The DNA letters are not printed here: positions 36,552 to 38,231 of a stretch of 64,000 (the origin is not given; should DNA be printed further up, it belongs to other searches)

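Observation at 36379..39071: Membrane-anchored ClpC paralog with a catalytically dead D1 module, translationally coupled to a 3-TM miniprotein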

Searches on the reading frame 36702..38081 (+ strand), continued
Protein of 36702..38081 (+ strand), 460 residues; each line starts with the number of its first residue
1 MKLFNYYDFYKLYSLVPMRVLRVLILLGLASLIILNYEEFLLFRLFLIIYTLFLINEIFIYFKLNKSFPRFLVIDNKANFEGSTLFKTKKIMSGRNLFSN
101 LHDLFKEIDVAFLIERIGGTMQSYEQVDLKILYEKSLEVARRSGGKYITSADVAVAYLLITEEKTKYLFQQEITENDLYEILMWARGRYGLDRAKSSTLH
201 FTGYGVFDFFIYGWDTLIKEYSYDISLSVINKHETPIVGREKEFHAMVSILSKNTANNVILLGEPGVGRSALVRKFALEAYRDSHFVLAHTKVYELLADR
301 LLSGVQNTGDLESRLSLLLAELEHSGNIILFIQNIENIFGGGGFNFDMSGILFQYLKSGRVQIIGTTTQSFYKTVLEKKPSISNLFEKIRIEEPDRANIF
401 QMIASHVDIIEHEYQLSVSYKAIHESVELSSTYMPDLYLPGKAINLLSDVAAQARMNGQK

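Call 83: list_cluster_members(proteins=[P0210, P0218, P0225, P0230, P0238, P0243, P0250, P0254, P0259, P0266])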
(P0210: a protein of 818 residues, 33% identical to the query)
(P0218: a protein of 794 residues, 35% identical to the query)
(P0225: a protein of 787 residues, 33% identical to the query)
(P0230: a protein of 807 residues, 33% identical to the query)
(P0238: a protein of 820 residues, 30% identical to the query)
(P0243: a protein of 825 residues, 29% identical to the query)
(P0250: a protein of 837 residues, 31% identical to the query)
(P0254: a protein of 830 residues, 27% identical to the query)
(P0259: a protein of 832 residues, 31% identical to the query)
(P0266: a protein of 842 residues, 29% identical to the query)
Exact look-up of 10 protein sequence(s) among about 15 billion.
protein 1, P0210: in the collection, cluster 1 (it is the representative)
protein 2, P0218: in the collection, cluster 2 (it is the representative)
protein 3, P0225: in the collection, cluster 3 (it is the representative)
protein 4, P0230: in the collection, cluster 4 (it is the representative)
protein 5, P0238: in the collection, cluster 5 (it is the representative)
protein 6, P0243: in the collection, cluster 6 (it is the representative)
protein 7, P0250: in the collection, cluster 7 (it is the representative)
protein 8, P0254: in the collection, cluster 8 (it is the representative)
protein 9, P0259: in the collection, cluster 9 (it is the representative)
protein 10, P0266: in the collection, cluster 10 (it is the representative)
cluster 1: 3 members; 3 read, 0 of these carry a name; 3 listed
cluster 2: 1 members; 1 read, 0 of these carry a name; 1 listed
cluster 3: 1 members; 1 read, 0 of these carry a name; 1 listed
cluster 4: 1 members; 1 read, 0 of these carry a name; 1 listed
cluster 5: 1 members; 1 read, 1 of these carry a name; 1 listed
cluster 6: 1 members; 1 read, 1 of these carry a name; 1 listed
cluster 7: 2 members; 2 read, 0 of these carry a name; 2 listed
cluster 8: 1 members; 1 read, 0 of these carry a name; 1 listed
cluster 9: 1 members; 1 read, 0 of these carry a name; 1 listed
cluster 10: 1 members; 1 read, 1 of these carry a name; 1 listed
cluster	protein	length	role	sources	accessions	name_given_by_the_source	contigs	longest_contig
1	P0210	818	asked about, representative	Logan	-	-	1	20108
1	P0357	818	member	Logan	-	-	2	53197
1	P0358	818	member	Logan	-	-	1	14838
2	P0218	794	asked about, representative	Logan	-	-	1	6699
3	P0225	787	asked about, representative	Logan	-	-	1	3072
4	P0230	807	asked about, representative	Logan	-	-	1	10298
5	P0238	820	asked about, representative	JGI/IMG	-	ATP-dependent Clp protease ATP-binding subunit ClpC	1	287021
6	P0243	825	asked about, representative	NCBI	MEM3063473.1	MAG: ATP-dependent Clp protease ATP-binding subunit, partial [Nitrososphaerota archaeon]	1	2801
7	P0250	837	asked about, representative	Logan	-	-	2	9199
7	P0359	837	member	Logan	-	-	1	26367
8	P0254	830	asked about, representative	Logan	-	-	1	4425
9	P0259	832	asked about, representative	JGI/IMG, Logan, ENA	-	-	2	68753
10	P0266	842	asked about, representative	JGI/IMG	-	ATP-dependent Clp protease ATP-binding subunit ClpC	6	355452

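Call 84: list_cluster_members(proteins=[P0269, P0276, P0288, P0296, P0301, P0316, P0317, P0322, P0338, P0344])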
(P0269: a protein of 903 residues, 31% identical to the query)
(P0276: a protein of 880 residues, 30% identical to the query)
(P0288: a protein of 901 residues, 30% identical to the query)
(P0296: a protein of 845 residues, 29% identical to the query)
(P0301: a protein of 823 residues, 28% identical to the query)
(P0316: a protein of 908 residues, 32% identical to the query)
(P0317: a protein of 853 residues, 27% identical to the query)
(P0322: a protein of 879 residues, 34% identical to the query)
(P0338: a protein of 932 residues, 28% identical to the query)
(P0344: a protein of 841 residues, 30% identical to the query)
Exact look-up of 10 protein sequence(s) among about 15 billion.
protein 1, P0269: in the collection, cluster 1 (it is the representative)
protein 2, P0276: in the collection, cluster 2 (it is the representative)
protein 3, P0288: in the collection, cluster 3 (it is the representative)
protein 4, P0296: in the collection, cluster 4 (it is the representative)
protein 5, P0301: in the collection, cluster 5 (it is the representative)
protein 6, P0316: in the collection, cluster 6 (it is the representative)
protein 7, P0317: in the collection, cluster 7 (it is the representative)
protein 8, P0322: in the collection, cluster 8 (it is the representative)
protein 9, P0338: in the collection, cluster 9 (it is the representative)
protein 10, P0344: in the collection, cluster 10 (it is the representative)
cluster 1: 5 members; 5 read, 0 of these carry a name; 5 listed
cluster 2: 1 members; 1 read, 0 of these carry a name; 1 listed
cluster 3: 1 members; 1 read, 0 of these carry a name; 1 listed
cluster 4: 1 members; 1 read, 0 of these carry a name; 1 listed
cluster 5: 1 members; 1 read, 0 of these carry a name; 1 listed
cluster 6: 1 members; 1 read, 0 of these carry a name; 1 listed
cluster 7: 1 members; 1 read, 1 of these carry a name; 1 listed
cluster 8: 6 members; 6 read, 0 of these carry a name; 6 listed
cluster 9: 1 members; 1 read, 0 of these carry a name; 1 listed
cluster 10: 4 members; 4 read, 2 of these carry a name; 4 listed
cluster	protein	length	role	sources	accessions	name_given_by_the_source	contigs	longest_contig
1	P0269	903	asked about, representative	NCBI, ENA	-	-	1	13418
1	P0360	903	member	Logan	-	-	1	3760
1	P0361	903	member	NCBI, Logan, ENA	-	-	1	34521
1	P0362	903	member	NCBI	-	-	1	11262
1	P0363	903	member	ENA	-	-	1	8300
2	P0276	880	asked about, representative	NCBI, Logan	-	-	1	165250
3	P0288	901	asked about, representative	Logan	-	-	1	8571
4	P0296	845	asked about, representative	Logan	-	-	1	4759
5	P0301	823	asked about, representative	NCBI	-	-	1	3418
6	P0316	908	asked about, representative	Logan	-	-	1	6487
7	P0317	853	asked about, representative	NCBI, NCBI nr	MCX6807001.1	MAG: ATP-dependent Clp protease ATP-binding subunit [Candidatus Berkelbacteria bacterium] | ATP-dependent Clp protease ATP-binding subunit [Candidatus Berkelbacteria bacterium]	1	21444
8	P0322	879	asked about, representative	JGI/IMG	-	-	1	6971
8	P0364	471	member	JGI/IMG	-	-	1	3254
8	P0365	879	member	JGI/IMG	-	-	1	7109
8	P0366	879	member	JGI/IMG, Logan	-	-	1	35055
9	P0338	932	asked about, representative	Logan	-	-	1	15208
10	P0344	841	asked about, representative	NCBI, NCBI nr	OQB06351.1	MAG: ATP-dependent Clp protease ATP-binding subunit ClpC [bacterium ADurb.Bin212]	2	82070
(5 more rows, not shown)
